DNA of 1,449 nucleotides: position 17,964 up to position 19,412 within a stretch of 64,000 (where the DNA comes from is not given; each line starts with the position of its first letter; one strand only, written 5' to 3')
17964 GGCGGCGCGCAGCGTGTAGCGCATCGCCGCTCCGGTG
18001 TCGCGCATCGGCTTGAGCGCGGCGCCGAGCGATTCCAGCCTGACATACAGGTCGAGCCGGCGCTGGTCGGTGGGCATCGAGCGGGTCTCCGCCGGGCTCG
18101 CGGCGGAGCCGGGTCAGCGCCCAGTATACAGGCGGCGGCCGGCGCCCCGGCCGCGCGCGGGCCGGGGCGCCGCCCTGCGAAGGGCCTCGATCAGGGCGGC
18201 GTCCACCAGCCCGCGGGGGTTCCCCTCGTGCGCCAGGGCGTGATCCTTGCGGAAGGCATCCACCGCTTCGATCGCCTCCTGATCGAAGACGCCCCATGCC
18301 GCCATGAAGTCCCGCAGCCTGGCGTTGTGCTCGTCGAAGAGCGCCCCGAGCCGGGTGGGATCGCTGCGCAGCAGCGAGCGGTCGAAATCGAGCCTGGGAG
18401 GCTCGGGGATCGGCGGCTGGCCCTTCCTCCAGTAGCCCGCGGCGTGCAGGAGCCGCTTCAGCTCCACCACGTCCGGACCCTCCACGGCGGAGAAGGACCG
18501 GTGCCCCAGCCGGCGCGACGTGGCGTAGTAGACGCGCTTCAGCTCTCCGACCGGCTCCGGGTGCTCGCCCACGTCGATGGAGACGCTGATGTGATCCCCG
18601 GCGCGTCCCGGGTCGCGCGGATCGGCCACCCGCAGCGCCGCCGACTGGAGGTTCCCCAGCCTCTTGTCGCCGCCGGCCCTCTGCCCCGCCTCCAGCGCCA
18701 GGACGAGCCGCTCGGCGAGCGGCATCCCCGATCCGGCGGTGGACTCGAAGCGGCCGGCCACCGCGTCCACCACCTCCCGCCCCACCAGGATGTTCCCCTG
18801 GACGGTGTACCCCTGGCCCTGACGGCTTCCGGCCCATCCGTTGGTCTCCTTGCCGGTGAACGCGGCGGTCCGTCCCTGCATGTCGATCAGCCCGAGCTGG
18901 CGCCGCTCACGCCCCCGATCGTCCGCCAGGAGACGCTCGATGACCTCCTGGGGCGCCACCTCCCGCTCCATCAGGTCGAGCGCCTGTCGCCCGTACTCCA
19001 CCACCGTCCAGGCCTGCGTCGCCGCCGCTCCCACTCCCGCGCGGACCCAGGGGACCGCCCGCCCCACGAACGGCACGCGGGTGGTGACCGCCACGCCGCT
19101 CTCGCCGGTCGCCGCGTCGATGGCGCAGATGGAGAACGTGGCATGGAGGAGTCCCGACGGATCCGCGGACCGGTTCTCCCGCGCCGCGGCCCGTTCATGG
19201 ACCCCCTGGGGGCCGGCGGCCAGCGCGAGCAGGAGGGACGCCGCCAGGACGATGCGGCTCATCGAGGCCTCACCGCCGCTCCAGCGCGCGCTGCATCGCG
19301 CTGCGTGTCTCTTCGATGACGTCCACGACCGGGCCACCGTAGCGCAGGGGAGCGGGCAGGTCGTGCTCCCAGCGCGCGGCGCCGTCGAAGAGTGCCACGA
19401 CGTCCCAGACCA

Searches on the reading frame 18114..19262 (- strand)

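Call 58: search_protein_families(library=pfam, proteins=[window:18114-19262:-], max_evalue=0.01)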
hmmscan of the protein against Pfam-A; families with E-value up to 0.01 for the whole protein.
window:18114-19262:- (382 aa): 1 family
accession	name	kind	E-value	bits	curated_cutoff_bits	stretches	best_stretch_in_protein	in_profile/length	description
PF06267.17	DUF1028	-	1.2e-65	221.4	26.2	1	42-241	1-193/193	Family of unknown function (DUF1028)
